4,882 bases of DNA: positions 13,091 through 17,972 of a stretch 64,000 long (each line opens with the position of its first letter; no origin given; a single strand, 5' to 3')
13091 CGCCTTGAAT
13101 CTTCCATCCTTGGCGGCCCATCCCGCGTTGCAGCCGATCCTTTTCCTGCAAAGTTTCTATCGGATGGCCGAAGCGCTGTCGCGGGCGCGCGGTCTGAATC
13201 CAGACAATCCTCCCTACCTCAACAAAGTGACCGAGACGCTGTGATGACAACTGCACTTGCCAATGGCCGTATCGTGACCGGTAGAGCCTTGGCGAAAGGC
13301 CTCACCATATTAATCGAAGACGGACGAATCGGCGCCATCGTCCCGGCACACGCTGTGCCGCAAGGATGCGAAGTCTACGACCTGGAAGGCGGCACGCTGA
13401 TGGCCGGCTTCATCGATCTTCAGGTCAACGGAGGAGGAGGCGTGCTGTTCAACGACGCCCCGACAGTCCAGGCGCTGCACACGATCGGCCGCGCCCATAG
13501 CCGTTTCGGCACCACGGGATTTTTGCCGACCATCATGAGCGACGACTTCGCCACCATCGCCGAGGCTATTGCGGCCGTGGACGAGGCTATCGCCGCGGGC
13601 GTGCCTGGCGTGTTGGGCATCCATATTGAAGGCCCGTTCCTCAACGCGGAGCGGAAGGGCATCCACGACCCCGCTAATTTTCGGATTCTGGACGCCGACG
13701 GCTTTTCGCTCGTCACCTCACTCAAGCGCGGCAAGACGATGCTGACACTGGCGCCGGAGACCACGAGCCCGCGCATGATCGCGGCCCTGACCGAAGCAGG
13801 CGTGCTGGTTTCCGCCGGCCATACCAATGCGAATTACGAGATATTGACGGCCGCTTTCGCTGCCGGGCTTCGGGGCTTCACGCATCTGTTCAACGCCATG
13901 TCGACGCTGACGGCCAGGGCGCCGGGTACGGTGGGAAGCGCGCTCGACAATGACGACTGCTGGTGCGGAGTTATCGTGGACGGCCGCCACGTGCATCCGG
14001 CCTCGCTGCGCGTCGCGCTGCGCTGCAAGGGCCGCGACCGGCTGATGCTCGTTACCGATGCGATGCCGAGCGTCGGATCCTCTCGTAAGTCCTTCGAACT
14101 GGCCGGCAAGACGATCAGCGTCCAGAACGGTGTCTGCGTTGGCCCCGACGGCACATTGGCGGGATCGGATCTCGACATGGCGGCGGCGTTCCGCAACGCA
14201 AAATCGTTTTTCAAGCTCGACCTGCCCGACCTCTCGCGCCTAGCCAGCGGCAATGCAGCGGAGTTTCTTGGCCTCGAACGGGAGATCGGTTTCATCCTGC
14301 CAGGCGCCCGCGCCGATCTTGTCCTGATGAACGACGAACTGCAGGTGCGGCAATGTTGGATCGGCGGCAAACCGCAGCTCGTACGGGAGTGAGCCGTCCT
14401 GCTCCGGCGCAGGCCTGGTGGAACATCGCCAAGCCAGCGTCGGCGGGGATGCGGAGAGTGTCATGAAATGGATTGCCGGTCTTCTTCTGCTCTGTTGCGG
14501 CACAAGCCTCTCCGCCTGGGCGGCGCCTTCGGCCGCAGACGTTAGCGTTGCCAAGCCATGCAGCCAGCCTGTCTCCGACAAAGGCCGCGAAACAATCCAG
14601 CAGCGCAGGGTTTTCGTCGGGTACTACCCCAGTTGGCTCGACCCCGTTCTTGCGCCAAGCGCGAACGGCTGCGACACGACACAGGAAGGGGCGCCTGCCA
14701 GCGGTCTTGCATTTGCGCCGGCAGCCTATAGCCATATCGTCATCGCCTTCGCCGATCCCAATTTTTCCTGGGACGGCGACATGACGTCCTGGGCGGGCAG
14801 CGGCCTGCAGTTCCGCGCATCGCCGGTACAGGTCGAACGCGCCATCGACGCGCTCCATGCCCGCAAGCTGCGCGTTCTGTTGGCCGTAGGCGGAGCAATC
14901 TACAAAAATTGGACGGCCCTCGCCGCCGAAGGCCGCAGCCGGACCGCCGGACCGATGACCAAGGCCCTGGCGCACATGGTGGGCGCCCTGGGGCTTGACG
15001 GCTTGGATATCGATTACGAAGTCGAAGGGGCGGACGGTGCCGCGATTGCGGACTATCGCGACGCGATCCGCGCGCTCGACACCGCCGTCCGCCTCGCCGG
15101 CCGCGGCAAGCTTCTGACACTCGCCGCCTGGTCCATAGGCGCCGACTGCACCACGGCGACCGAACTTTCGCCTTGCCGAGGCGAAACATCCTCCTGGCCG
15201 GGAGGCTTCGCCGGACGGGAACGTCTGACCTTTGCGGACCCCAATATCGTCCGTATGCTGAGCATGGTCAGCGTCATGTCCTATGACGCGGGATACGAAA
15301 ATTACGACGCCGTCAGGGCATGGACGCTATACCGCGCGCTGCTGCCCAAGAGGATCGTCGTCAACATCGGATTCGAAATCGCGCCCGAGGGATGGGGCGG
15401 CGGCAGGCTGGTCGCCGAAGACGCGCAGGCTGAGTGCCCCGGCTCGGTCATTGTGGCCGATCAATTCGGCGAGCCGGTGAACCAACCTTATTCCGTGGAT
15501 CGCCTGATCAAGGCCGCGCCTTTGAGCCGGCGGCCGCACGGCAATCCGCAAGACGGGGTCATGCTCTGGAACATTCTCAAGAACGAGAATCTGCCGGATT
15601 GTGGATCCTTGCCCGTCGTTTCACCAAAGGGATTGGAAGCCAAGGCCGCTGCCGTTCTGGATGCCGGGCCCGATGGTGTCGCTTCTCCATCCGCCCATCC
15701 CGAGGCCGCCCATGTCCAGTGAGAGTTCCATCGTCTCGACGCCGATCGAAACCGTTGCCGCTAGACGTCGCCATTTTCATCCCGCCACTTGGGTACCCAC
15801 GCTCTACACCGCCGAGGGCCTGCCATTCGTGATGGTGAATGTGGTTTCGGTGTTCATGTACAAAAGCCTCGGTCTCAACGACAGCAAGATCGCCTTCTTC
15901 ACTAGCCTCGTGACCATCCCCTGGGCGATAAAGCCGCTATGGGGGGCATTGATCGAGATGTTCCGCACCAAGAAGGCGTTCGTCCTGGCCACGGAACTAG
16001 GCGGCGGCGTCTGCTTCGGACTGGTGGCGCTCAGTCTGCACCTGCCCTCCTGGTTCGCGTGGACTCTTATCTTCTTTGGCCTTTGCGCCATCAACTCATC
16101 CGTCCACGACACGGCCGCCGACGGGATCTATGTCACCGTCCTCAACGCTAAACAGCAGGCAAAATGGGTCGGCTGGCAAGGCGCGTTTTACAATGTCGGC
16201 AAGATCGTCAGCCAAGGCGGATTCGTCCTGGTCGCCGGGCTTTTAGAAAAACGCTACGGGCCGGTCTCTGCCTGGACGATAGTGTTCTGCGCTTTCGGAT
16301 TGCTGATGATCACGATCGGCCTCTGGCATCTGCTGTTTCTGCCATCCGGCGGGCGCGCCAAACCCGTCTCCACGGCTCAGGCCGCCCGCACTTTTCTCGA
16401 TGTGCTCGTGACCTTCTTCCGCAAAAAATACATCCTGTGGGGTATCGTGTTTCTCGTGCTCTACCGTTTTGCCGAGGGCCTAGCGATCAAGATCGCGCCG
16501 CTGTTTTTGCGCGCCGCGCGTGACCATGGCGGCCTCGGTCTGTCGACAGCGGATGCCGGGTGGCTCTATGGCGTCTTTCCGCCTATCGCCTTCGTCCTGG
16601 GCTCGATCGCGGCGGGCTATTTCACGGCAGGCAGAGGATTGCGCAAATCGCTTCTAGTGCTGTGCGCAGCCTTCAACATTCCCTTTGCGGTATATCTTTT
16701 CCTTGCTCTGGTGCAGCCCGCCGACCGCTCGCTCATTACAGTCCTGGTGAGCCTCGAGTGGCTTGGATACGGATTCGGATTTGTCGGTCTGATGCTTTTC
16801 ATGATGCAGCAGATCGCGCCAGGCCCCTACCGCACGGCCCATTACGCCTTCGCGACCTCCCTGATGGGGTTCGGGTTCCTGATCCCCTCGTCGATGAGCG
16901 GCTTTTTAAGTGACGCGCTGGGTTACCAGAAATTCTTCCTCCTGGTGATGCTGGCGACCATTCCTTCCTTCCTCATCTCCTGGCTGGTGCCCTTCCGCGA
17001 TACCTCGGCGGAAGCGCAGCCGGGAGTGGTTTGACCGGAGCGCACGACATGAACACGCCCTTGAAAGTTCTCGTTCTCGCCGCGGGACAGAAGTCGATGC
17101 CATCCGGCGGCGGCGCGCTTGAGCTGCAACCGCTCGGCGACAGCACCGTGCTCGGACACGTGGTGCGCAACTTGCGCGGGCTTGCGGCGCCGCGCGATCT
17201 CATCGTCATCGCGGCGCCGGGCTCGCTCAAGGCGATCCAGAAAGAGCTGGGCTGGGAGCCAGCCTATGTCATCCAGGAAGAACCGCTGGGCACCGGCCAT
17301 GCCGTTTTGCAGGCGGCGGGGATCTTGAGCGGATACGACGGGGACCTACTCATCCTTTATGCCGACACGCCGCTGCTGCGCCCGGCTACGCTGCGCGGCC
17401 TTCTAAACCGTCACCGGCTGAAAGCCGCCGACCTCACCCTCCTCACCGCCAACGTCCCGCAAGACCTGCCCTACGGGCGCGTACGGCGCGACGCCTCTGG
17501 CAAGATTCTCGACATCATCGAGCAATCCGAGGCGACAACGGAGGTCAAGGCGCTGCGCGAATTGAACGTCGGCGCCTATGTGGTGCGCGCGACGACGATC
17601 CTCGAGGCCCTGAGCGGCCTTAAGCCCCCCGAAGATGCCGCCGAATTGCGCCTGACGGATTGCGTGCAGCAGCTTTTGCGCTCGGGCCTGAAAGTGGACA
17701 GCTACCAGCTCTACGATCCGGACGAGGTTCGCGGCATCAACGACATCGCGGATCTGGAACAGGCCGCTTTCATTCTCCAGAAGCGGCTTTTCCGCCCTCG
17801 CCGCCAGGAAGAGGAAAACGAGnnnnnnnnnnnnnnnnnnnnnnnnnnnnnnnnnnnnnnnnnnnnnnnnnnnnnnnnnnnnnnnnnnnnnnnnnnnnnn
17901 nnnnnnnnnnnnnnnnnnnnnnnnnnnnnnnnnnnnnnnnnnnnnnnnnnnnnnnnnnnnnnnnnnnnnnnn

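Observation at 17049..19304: GlmU-like domain with a broken catalytic loop fused to a phosphohexomutase next to chitobiose phosphorylase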

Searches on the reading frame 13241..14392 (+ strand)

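Call 5: search_protein_families(library=pfam, proteins=[window:13241-14392:+])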
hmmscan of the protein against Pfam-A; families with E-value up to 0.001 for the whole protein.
window:13241-14392:+ (383 aa): 3 families
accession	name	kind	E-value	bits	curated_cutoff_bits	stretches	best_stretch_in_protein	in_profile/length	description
PF01979.26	Amidohydro_1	-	1.5e-18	67.6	25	1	52-377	1-343/345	Amidohydrolase family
PF22643.2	NagA_N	-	1.5e-08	35.1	27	1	5-52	3-50/51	NagA composite domain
PF07969.17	Amidohydro_3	-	9.4e-07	29.1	29.7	0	326-368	407-449/472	Amidohydrolase family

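Call 6: search_protein_families(library=ncbifam, proteins=[window:13241-14392:+])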
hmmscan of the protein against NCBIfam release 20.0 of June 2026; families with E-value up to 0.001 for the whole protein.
window:13241-14392:+ (383 aa): 24 families
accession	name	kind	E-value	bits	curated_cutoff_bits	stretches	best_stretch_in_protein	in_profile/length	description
NF008371.0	PRK11170.1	equivalog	3.6e-96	322.3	483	1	5-377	3-377/382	N-acetylglucosamine-6-phosphate deacetylase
TIGR00221.1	nagA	equivalog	1.5e-93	313.8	225.65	1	3-376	4-379/380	N-acetylglucosamine-6-phosphate deacetylase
TIGR02318.1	phosphono_phnM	equivalog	4e-12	45.7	390.55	1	314-377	308-373/376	phosphonate metabolism protein PhnM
NF011989.0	PRK15446.2-5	equivalog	9.1e-12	44.4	565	1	2-62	2-61/385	alpha-D-ribose 1-methylphosphonate 5-triphosphate diphosphatase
TIGR03178.1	allantoinase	equivalog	9.1e-08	31.3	357.85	0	304-366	326-386/441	allantoinase AllB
NF011990.0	PRK15446.2-6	subfamily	9.3e-08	31.2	233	0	324-378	324-381/390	alpha-D-ribose 1-methylphosphonate 5-triphosphate diphosphatase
NF006268.0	PRK08417.1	equivalog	1.2e-07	31.1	499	0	326-368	334-374/406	metal-dependent hydrolase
NF006689.0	PRK09237.1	equivalog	2.4e-07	29.6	371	0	3-61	4-63/383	amidohydrolase/deacetylase family metallohydrolase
NF051886.1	XaaProDiPepCaul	equivalog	3.3e-07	29.7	500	0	13-62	12-62/398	Xaa-Pro dipeptidase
NF011984.0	PRK15446.1-5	equivalog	4.2e-07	29.1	260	0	1-61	1-58/379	alpha-D-ribose 1-methylphosphonate 5-triphosphate diphosphatase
NF011986.0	PRK15446.2-2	equivalog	5.7e-07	28.7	465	0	4-62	3-62/406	alpha-D-ribose 1-methylphosphonate 5-triphosphate diphosphatase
NF005759.0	PRK07583.1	equivalog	8.5e-07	28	403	0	307-364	339-397/438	cytosine deaminase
TIGR02033.1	D-hydantoinase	equivalog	9.1e-06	24.9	393.25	0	6-60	3-56/454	dihydropyrimidinase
NF004636.0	PRK05985.1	subfamily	1.7e-05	23.8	408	0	6-59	7-56/398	amidohydrolase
NF011987.0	PRK15446.2-3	subfamily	2.8e-05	23.1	253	0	315-378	317-382/395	alpha-D-ribose 1-methylphosphonate 5-triphosphate diphosphatase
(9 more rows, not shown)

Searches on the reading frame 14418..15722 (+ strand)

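Call 5: search_protein_families(library=pfam, proteins=[window:14418-15722:+])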
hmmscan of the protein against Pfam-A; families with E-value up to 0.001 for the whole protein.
window:14418-15722:+ (434 aa): 2 families
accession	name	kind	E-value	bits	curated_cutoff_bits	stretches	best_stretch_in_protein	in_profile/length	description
PF00704.34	Glyco_hydro_18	-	2.5e-11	44.3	29.6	1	94-291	19-183/317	Glycosyl hydrolases family 18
PF23916.1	TIM-barrel_EndoS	-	0.00068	19.9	27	0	144-234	53-143/238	Endo-beta-N-acetylglucosaminidase EndoS TIM-barrel domain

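Call 6: search_protein_families(library=ncbifam, proteins=[window:14418-15722:+])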
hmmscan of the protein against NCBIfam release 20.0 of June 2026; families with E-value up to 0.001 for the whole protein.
window:14418-15722:+ (434 aa): 1 family
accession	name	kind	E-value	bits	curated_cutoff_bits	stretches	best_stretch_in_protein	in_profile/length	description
NF052619.1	ChiD_Serratia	equivalog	0.00051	19.2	750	1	149-237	102-193/416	chitinase ChiD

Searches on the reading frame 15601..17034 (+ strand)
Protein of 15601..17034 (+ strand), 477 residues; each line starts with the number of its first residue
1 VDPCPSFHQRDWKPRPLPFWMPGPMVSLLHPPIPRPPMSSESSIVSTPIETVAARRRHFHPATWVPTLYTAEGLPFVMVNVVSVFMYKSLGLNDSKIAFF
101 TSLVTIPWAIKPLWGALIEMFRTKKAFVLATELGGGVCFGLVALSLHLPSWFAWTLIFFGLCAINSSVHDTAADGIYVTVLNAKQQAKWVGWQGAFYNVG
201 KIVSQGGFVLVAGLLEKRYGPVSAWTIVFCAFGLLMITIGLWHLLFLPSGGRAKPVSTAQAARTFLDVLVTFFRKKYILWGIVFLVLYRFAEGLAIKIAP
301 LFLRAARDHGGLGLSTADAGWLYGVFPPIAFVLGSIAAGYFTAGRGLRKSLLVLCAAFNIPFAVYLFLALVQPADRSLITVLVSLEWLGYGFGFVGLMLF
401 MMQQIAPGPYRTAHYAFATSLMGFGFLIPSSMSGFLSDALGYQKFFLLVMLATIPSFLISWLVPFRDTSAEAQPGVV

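Call 5: search_protein_families(library=pfam, proteins=[window:15601-17034:+])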
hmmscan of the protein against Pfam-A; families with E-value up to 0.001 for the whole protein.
window:15601-17034:+ (477 aa): 2 families
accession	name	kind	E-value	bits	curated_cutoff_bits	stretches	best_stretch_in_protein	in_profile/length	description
PF07690.21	MFS_1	-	2.2e-14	53.6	33.4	2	76-403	12-321/347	Major Facilitator Superfamily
PF03092.22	BT1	-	7.9e-10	38.5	22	1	81-244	11-175/432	BT1 family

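Call 6: search_protein_families(library=ncbifam, proteins=[window:15601-17034:+])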
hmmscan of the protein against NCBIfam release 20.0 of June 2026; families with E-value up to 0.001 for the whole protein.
window:15601-17034:+ (477 aa): 1 family
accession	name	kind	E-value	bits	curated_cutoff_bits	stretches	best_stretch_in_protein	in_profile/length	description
TIGR00901.2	2A0125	subfamily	9.6e-31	106.8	350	1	71-461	15-416/417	AmpG family muropeptide MFS transporter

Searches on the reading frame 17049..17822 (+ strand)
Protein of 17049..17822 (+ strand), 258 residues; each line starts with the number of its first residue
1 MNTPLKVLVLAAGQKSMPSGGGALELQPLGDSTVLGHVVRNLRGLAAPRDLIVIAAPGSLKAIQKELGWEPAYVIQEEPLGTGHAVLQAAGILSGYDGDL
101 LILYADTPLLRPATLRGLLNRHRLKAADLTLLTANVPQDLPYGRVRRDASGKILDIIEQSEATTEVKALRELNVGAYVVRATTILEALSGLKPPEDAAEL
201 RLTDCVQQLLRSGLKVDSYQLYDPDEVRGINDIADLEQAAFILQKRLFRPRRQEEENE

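Call 9: search_solved_structures(query=window:17049-17813:+, show_alignments=3)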
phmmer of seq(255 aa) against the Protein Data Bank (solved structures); distinct sequences matched with E-value up to 0.001: 21.
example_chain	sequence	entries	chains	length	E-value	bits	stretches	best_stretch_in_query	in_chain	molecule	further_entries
1g95_A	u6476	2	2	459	7.4e-32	114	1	8-247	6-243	N-ACETYLGLUCOSAMINE-1-PHOSPHATE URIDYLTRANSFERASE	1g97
1hm0_A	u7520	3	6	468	7.7e-32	113.9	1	8-247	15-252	N-ACETYLGLUCOSAMINE 1-PHOSPHATE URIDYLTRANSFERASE | UDP-N-ACETYLGLUCOSAMINE-1-PHOSPHATE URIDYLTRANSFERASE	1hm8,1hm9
4aaw_A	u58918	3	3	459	1e-31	113.5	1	8-247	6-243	BIFUNCTIONAL PROTEIN GLMU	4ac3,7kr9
9dqf_A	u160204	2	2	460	1.9e-30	109.4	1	8-247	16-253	Bifunctional protein GlmU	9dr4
2qkx_A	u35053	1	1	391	7.6e-28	100.9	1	6-248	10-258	Bifunctional protein glmU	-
3d8v_A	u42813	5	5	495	1.4e-27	100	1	6-248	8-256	Bifunctional protein glmU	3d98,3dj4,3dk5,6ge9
3spt_A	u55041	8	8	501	1.5e-27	99.9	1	6-248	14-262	Bifunctional protein glmU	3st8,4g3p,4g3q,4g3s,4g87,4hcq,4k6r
3foq_A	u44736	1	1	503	1.5e-27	99.9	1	6-248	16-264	Bifunctional protein glmU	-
5vmk_A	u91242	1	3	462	5.1e-26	94.9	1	6-241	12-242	Bifunctional protein GlmU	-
7k47_A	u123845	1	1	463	2.3e-24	89.5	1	1-249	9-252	Bifunctional protein GlmU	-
1fwy_A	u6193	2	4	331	1.1e-20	77.4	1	2-242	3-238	UDP-N-ACETYLGLUCOSAMINE PYROPHOSPHORYLASE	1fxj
1hv9_A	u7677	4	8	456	2.3e-20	76.4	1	2-242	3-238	UDP-N-ACETYLGLUCOSAMINE PYROPHOSPHORYLASE | Bifunctional protein glmU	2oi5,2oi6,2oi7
3fww_A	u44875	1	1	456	7.4e-19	71.4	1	2-239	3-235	Bifunctional protein glmU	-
4fce_A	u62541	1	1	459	7.5e-19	71.4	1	2-239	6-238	Bifunctional protein GlmU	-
9mh4_A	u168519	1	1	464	1.2e-18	70.7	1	2-240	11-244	Bifunctional protein GlmU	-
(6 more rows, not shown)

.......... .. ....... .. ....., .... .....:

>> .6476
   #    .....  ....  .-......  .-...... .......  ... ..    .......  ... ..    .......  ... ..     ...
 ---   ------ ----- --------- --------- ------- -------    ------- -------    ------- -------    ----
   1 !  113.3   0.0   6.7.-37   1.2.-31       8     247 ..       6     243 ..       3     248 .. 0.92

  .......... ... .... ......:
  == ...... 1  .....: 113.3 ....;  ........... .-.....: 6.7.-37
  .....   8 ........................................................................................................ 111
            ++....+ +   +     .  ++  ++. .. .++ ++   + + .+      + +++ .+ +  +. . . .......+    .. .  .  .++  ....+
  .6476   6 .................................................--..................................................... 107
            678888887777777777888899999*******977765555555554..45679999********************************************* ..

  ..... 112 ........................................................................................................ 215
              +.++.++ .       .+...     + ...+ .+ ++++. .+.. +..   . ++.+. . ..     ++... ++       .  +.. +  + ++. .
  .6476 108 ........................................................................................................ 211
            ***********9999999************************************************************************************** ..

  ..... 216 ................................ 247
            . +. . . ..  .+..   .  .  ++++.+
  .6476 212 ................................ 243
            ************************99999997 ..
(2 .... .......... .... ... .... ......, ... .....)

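Call 67: find_homologous_proteins(query=window:17049-17822:+, max_evalue=1e-20)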
Query seq(258 aa) (258 aa): 1062 proteins with E <= 1e-20 among 3565 candidates; the best 120 are listed.
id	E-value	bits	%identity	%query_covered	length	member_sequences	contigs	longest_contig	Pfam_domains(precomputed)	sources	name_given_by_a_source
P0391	5.5e-95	336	99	62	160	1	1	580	PF00483.30,PF12804.14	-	-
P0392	3.1e-82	294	58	99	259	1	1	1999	PF00483.30,PF12804.14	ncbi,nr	ncbi:MAG: NTP transferase domain-containing protein, partial [Anaerolineae bacterium]|nr:NTP transfe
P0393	6.9e-82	293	58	99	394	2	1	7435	PF02878.23,PF00483.30,PF12804.14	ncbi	ncbi:MAG: sugar phosphate nucleotidyltransferase, partial [Anaerolineae bacterium]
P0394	1.8e-81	291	58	98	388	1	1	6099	PF02878.23,PF00483.30,PF12804.14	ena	-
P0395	1.1e-80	289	57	98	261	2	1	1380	PF00483.30,PF12804.14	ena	-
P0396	1.8e-80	288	56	98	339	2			PF02878.23,PF00483.30,PF12804.14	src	-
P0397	2.3e-80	288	56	99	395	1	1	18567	PF02878.23,PF00483.30,PF12804.14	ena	-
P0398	8.0e-80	286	57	98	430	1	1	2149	PF02878.23,PF00483.30,PF12804.14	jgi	-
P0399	3.0e-79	284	56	98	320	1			PF02878.23,PF00483.30,PF12804.14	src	-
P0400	8.5e-79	283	56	98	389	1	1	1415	PF02878.23,PF00483.30,PF12804.14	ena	-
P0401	3.7e-78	280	56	99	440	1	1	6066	PF02878.23,PF00483.30,PF12804.14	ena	-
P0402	4.2e-78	280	57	98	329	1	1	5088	PF00483.30,PF12804.14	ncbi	ncbi:MAG TPA: sugar phosphate nucleotidyltransferase, partial [Anaerolineales bacterium]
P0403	3.7e-77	277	53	99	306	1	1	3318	PF00483.30,PF12804.14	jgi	jgi:bifunctional N-acetylglucosamine-1-phosphate-uridyltransferase/glucosamine-1-phosphate-acetyltra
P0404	5.3e-77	277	55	98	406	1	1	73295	PF02878.23,PF00483.30,PF12804.14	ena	-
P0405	6.2e-77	276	56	98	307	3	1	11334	PF00483.30,PF12804.14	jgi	-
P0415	1.2e-74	269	53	100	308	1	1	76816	PF00483.30,PF12804.14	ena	-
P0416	1.2e-74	269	54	95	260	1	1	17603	PF00483.30,PF12804.14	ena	-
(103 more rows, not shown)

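Call 68: find_encoding_contigs(protein=P0416, flank=5000, max_places=1)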
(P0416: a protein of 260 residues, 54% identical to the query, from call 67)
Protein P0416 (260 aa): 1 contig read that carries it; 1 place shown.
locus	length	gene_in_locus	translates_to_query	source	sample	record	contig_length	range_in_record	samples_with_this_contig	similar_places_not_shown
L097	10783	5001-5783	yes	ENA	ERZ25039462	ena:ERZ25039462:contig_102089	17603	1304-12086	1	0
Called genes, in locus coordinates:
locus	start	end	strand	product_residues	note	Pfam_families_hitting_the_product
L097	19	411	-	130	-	PF01880:Desulfoferrodox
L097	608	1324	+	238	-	PF00795:CN_hydrolase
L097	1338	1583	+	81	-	-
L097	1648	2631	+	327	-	PF04041:Glyco_hydro_130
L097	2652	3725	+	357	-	-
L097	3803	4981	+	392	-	PF02746:MR_MLE_N, PF13378:MR_MLE_C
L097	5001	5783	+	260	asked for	PF00483:NTP_transferase, PF12804:NTP_transf_3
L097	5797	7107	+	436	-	PF02878:PGM_PMM_I, PF02879:PGM_PMM_II, PF02880:PGM_PMM_III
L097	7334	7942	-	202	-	PF18120:DUF5597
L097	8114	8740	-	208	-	-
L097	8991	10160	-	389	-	PF01408:GFO_IDH_MocA, PF02894:GFO_IDH_MocA_C (weak), PF21252:Glyco_hydro_109_C (weak)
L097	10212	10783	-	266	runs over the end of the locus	PF20434:BD-FAE, PF07859:Abhydrolase_3, PF00326:Peptidase_S9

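Call 69: find_encoding_contigs(protein=P0415, flank=5000, max_places=1)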
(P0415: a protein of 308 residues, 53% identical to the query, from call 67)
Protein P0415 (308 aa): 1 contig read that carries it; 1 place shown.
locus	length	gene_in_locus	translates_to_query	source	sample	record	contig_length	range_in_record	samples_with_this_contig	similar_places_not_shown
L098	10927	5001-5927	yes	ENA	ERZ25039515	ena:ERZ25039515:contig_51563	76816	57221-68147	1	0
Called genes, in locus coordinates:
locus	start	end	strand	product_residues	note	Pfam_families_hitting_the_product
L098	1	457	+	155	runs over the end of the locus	PF00107:ADH_zinc_N, PF13602:ADH_zinc_N_2 (weak)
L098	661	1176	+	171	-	-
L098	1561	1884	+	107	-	PF02633:Creatininase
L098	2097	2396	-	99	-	-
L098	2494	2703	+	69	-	-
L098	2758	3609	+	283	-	PF01261:AP_endonuc_2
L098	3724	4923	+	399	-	PF01208:URO-D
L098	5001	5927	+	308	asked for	PF00483:NTP_transferase, PF12804:NTP_transf_3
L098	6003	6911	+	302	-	PF02878:PGM_PMM_I, PF02879:PGM_PMM_II, PF02880:PGM_PMM_III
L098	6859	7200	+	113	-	PF00408:PGM_PMM_IV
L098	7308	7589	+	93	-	-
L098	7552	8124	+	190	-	PF01547:SBP_bac_1, PF13531:SBP_bac_11, PF13416:SBP_bac_8, PF13343:SBP_bac_6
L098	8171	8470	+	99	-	-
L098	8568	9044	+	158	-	PF00005:ABC_tran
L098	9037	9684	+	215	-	-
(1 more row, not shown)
